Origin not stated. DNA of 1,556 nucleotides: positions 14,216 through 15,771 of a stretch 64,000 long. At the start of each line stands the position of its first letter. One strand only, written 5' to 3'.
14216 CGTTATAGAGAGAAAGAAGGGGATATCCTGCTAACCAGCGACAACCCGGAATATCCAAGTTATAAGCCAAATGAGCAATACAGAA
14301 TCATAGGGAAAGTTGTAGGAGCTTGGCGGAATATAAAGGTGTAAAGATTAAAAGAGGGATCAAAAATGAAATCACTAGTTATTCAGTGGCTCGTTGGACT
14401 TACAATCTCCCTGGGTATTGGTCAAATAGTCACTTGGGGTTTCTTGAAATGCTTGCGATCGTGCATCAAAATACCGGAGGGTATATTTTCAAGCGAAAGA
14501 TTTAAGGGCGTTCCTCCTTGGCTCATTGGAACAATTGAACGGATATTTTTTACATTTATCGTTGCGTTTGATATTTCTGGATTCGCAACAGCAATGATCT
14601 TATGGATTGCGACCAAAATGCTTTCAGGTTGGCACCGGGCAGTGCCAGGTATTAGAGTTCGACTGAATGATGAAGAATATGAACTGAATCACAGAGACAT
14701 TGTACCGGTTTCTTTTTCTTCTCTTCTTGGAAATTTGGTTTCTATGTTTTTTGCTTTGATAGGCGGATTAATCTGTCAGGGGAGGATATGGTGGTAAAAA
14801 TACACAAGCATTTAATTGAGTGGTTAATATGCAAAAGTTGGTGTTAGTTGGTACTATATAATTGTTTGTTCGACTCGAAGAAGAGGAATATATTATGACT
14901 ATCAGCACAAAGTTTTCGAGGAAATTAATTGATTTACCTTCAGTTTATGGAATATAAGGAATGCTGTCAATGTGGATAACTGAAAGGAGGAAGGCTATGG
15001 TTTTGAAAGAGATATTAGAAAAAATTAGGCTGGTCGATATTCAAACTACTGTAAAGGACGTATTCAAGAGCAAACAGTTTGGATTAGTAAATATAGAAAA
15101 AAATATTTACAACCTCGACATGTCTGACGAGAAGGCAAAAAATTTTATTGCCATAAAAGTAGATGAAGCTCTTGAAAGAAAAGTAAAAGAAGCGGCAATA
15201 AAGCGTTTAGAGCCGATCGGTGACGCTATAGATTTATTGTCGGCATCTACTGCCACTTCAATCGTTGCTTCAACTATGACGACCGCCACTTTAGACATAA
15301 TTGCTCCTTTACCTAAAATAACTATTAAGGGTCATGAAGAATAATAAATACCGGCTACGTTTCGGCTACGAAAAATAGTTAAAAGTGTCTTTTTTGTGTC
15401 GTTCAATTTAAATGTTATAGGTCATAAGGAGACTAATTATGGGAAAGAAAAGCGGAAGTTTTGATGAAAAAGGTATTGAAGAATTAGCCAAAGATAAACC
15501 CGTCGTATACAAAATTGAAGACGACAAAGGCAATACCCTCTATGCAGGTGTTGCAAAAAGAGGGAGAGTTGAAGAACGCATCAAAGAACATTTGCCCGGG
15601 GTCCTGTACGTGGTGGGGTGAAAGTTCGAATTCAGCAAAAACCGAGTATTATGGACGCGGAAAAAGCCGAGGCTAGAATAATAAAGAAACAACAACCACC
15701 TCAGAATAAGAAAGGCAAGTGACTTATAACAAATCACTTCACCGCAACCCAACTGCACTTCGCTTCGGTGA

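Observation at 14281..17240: A 2.9-kb cargo cassette is inserted directly after the prophage repressor gene and bounded by frame-crossing direct repeats; it is a candidate lysogeny-expressed, Rex-like exclusion system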

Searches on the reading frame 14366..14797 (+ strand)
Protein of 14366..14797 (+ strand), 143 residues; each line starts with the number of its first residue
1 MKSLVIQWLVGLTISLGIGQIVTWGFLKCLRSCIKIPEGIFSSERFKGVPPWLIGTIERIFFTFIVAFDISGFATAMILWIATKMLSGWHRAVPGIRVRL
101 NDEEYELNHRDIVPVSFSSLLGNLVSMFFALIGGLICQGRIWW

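Call 6: search_protein_families(library=pfam, proteins=[window:14366-14797:+], max_evalue=1)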
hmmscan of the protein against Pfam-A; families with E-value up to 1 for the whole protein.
window:14366-14797:+ (143 aa): 0 families

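Call 8: search_protein_families(library=padloc, proteins=[window:14366-14797:+], max_evalue=1)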
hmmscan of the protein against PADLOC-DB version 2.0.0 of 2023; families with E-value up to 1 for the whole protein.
window:14366-14797:+ (143 aa): 0 families

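Call 9: search_protein_families(library=phrogs, proteins=[window:14366-14797:+], max_evalue=0.1)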
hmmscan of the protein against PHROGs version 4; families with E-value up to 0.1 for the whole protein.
window:14366-14797:+ (143 aa): 1 family
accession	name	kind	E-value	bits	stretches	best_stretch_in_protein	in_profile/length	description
phrog_785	-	lysis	0.022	15.5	0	116-138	43-66/107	holin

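Call 10: search_protein_families(library=ncbifam, proteins=[window:14366-14797:+], max_evalue=0.1)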
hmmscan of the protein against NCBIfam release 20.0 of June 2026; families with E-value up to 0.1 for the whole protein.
window:14366-14797:+ (143 aa): 0 families

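Call 12: find_encoding_contigs(protein=window:14366-14797:+, flank=10000, max_places=10)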
Protein window:14366-14797:+ (143 aa): no gene with exactly this product is on record in the collection.

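Call 26: find_related_loci(query=window:14366-14797:+, collection=viral_contigs, flank=8000)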
Query window:14366-14797:+ (143 aa) in viral_contigs; peptide patterns used: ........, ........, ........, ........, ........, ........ (x = any residue, [..] = any of these).
14 stretches matched a pattern, but none encodes a relative of the query by tblastn (E <= 1e-3).

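Call 28: find_homologous_proteins(query=window:14366-14797:+, max_evalue=0.001)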
Query window:14366-14797:+ (143 aa): 6 proteins with E <= 0.001 among 26 candidates.
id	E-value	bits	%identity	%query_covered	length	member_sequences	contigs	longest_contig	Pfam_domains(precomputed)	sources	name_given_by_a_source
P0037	6.8e-90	317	100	100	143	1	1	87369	-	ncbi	ncbi:MAG: hypothetical protein ABIJ37_03245 [Pseudomonadota bacterium]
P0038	6.2e-49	184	67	100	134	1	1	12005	-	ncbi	ncbi:MAG: hypothetical protein ABIJ37_07735 [Pseudomonadota bacterium]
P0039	6.7e-20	90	45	92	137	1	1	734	-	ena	-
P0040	7.9e-19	86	46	92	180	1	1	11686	-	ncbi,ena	-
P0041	1.1e-18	86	48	80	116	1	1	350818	-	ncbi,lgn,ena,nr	ncbi:MAG TPA: hypothetical protein VJU84_06885 [Pyrinomonadaceae bacterium]|nr:hypothetical protein 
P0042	1.5e-18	85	46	92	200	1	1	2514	-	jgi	jgi:hypothetical protein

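Call 29: find_encoding_contigs(protein=P0038, flank=10000, max_places=3)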
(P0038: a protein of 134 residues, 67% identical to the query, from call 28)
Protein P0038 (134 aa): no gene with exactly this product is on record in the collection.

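Call 30: find_encoding_contigs(protein=P0040, flank=10000, max_places=3)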
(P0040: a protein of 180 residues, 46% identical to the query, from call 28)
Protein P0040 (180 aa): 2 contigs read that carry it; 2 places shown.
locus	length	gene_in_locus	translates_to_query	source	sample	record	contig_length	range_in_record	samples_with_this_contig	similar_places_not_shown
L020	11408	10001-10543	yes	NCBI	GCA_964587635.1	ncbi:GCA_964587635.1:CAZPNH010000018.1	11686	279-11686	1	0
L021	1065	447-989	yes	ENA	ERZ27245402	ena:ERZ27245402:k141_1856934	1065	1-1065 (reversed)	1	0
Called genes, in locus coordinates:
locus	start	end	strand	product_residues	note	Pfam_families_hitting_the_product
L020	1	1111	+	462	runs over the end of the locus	?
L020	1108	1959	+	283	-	PF00072:Response_reg, PF00989:PAS (faint), PF13188:PAS_8 (weak), PF08448:PAS_4 (weak), PF13426:PAS_9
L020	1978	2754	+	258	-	PF00563:EAL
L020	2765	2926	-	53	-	-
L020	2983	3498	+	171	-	PF06052:3-HAO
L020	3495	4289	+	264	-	PF01557:FAA_hydrolase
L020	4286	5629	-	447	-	PF00501:AMP-binding, PF13193:AMP-binding_C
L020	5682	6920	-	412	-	PF02771:Acyl-CoA_dh_N, PF02770:Acyl-CoA_dh_M, PF00441:Acyl-CoA_dh_1, PF08028:Acyl-CoA_dh_2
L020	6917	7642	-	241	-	PF00561:Abhydrolase_1, PF00975:Thioesterase (weak), PF12146:Hydrolase_4, PF12697:Abhydrolase_6, PF00326:Peptidase_S9 (faint)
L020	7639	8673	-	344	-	PF26233:NicX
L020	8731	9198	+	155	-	PF01047:MarR, PF12802:MarR_2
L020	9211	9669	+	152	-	PF06676:DUF1178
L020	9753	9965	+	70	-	-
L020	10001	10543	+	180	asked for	-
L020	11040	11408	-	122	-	?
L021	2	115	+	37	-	?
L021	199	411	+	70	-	-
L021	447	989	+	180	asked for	-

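Call 70: search_protein_families(library=pfam, proteins=[L020:9753-9965:+], max_evalue=0.01)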
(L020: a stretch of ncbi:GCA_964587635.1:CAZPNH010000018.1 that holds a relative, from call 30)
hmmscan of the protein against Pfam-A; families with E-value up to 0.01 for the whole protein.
L020:9753-9965:+ (70 aa): 0 families

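Call 79: find_related_loci(query=A4, collection=metagenome_contigs, flank=6000)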
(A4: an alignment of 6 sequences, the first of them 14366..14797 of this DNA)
Query A4 (143 aa) in metagenome_contigs; peptide patterns used: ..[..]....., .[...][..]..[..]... (x = any residue, [..] = any of these).
312 stretches matched a pattern; 50 encode a relative of the query (tblastn E <= 1e-3); 50 distinct loci.
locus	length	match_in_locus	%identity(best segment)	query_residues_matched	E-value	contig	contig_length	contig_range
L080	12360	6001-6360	48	5-141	7e-33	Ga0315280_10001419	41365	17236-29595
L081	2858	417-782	44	4-143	2e-29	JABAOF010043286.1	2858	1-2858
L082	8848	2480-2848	45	3-143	8e-29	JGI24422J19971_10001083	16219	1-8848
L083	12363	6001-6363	44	5-143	3e-28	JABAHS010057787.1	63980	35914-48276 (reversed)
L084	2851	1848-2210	42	8-141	5e-27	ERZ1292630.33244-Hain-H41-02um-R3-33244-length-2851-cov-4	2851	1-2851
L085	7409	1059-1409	46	7-139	3e-26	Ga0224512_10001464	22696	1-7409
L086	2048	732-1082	46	7-139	3e-26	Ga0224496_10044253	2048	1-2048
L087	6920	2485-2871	43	4-142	5e-24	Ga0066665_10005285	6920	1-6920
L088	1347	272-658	43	4-142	3e-24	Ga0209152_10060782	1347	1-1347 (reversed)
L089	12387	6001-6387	43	4-142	5e-24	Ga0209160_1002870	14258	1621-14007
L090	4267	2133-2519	43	4-142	5e-24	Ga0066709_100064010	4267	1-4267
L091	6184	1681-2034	45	4-136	6e-24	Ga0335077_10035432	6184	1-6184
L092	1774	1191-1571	41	8-136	9e-24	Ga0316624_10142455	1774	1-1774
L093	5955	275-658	38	1-139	2e-23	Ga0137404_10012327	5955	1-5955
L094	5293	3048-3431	38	1-139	2e-23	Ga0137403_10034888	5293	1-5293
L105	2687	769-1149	38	8-136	4e-21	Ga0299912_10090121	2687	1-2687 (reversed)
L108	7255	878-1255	37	8-138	1e-19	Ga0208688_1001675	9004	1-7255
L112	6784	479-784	36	20-140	4e-18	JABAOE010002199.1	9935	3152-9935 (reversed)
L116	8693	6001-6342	36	8-138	1e-17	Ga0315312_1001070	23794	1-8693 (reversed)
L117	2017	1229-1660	35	2-138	2e-17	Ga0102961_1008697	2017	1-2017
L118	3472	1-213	45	55-136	2e-17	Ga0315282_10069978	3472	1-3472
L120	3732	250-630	37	10-138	7e-17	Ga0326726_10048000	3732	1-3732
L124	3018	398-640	35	48-136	1e-11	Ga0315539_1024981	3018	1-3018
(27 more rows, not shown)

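Call 80: find_related_loci(query=A4, collection=viral_contigs, flank=6000)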
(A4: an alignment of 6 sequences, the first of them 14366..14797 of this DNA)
Query A4 (143 aa) in viral_contigs; peptide patterns used: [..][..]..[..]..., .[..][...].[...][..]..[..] (x = any residue, [..] = any of these).
54 stretches matched a pattern, but none encodes a relative of the query by tblastn (E <= 1e-3).

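Call 84: predict_structure(alignment_id=A4)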
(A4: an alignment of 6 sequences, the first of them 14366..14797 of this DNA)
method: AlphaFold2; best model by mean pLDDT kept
length: 143 residues; sequences in the alignment: 6
mean_pLDDT: 53.2   pTM: 0.30
mean pLDDT of the five models: 53.2, 52.1, 51.1, 50.2, 48.1
residues with pLDDT >= 90: 0; 70-90: 0; 50-70: 100; < 50: 43
segments of 3 or more residues with pLDDT < 50: 37-46, 88-115
pLDDT, mean of each block of 10 residues (from residue 1): 61 60 60 51 47 56 54 57 53 42 41 47 58 60 48
secondary structure, 60 per line:
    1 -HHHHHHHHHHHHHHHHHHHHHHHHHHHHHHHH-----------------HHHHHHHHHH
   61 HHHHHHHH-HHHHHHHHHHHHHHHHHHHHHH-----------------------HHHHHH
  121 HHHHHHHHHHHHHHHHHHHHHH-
elements in order: H2-33 H51-68 H70-91 H115-142

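Call 86: search_protein_families(library=pfam, proteins=[L081:801-2192:+, L091:2159-3148:+, L105:1170-1496:+, L108:1340-2050:+, L112:821-5482:+, L116:6412-7242:+, L118:268-729:+, L120:704-1126:+, L124:742-1374:+, L117:474-1136:+], max_evalue=0.001)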
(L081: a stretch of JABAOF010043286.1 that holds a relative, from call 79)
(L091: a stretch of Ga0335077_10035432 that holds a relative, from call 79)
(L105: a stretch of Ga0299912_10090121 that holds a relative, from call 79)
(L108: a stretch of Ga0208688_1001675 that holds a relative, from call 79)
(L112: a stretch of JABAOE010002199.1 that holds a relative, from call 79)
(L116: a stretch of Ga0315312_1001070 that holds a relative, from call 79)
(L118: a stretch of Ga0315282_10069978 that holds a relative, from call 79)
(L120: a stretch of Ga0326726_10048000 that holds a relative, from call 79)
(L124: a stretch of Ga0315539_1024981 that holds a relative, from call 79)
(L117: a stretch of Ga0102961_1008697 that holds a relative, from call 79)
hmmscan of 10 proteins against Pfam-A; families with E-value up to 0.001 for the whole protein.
L081:801-2192:+ (463 aa): 2 families
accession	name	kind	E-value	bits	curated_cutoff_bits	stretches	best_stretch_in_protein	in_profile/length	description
PF01979.26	Amidohydro_1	-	4e-27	95.8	25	1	87-430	1-344/345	Amidohydrolase family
PF07969.17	Amidohydro_3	-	1.2e-14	55.1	29.7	1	271-412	299-449/472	Amidohydrolase family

L091:2159-3148:+ (329 aa): 3 families
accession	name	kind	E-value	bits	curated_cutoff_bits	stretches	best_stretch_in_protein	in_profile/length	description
PF00107.32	ADH_zinc_N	-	1.1e-22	80.8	31.8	1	158-272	2-116/129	Zinc-binding dehydrogenase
PF13602.12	ADH_zinc_N_2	-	1.2e-19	72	27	1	190-327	2-134/134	Zinc-binding dehydrogenase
PF08240.17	ADH_N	-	1.2e-13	51.6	23.5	1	28-91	2-65/104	Alcohol dehydrogenase GroES-like domain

L105:1170-1496:+ (108 aa): 0 families

L108:1340-2050:+ (236 aa): 0 families

L112:821-5482:+ (1553 aa): 3 families
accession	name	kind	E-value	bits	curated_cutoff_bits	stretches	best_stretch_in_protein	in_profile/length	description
PF22726.1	NCAB2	-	3.2e-23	82.4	27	1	1469-1547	2-80/80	NACHT C-terminal Alpha/Beta 2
PF13646.12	HEAT_2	-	1.1e-09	38.9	27.7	0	1282-1353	10-78/88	HEAT repeats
PF03130.22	HEAT_PBS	-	0.00073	20.3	20.9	0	1058-1080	3-25/27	PBS lyase HEAT-like repeat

L116:6412-7242:+ (276 aa): 0 families

L118:268-729:+ (153 aa): 1 family
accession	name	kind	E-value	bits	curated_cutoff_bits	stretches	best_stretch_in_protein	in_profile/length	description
PF16747.10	Adhesin_E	-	1.9e-07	31.8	23.7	1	34-153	1-109/109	Surface-adhesin protein E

L120:704-1126:+ (140 aa): 0 families

L124:742-1374:+ (210 aa): 1 family
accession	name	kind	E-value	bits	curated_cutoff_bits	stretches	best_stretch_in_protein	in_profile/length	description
PF18734.6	HEPN_AbiU2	-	2e-11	44.2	26.8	1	16-141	14-134/193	AbiU2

L117:474-1136:+ (220 aa): 0 families

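Call 107: search_dna_similar(query=window:14366-14797:+, collection=phages, mode=protein, max_evalue=1, max_rows=15)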
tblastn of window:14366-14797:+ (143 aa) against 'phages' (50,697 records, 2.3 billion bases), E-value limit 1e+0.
No match.

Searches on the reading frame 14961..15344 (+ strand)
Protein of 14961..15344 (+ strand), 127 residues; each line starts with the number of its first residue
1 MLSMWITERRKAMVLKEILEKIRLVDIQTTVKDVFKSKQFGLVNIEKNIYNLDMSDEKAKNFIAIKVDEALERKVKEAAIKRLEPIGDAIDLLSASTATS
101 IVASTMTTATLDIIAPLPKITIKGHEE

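Call 6: search_protein_families(library=pfam, proteins=[window:14961-15344:+], max_evalue=1)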
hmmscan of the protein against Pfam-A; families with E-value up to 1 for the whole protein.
window:14961-15344:+ (127 aa): 2 families
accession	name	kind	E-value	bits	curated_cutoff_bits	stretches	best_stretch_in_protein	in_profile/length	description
PF20609.3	pAdhesive_17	-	0.0048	16.8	27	1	23-110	121-207/289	Putative adhesive domain (group 17)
PF00062.25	Lys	-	0.2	12.3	27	1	26-78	39-90/123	C-type lysozyme/alpha-lactalbumin family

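Call 8: search_protein_families(library=padloc, proteins=[window:14961-15344:+], max_evalue=1)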
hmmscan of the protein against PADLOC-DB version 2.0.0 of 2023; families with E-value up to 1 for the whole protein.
window:14961-15344:+ (127 aa): 0 families

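Call 9: search_protein_families(library=phrogs, proteins=[window:14961-15344:+], max_evalue=0.1)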
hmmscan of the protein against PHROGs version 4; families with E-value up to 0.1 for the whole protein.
window:14961-15344:+ (127 aa): 1 family
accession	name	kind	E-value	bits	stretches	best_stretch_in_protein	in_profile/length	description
phrog_17500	-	unknown function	0.031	14.3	1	5-57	132-178/357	-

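Call 10: search_protein_families(library=ncbifam, proteins=[window:14961-15344:+], max_evalue=0.1)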
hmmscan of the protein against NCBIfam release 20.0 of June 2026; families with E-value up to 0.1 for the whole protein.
window:14961-15344:+ (127 aa): 1 family
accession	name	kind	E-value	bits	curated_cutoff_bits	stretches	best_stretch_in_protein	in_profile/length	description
NF011083.0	PRK14510.1-2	equivalog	0.085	10.3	1322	1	17-100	568-648/1186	bifunctional glycogen debranching protein GlgX/4-alpha-glucanotransferase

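Call 77: search_dna_similar(query=window:14997-15344:+, collection=phages, mode=protein, max_evalue=0.01)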
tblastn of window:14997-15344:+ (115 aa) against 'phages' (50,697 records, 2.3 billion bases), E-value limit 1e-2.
No match.

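Call 78: search_solved_structures(query=window:14997-15344:+, max_evalue=1)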
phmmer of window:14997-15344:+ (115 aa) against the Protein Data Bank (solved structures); distinct sequences matched with E-value up to 1: 0.

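Call 104: find_related_loci(query=window:14997-15344:+, collection=viral_contigs, flank=5000)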
Query window:14997-15344:+ (115 aa) in viral_contigs; peptide patterns used: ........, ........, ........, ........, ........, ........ (x = any residue, [..] = any of these).
32 stretches matched a pattern, but none encodes a relative of the query by tblastn (E <= 1e-3).

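Call 105: find_encoding_contigs(protein=window:14997-15344:+, flank=5000, max_places=6)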
Protein window:14997-15344:+ (115 aa): 1 contig read that carries it; 1 place shown.
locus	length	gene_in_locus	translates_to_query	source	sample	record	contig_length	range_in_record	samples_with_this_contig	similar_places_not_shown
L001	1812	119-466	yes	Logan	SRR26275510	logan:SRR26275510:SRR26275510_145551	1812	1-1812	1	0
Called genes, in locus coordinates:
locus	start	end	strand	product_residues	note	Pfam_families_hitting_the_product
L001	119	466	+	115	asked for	-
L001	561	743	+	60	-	-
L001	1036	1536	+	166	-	-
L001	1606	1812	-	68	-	?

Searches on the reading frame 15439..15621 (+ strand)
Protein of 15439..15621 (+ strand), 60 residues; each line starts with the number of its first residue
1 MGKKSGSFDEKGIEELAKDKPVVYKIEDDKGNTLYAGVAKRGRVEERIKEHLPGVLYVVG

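Call 6: search_protein_families(library=pfam, proteins=[window:15439-15621:+], max_evalue=1)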
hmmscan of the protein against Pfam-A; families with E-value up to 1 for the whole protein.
window:15439-15621:+ (60 aa): 2 families
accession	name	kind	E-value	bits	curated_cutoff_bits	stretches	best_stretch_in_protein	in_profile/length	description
PF01541.30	GIY-YIG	-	0.0061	17.3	22.6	1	21-52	2-31/78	GIY-YIG catalytic domain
PF20815.3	GIY_YIG_2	-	0.0099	16.3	22.4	1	11-54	11-54/153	GIY-YIG catalytic domain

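Call 8: search_protein_families(library=padloc, proteins=[window:15439-15621:+], max_evalue=1)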
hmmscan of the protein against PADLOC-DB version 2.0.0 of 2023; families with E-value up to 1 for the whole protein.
window:15439-15621:+ (60 aa): 0 families

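Call 9: search_protein_families(library=phrogs, proteins=[window:15439-15621:+], max_evalue=0.1)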
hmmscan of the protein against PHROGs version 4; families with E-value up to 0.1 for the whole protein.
window:15439-15621:+ (60 aa): 0 families

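Call 10: search_protein_families(library=ncbifam, proteins=[window:15439-15621:+], max_evalue=0.1)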
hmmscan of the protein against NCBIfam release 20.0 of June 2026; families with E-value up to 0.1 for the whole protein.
window:15439-15621:+ (60 aa): 1 family
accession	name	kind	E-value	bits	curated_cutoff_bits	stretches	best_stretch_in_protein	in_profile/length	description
NF005906.0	PRK07883.1-4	equivalog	0.01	14.2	495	1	19-54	214-247/563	DEDD exonuclease domain-containing protein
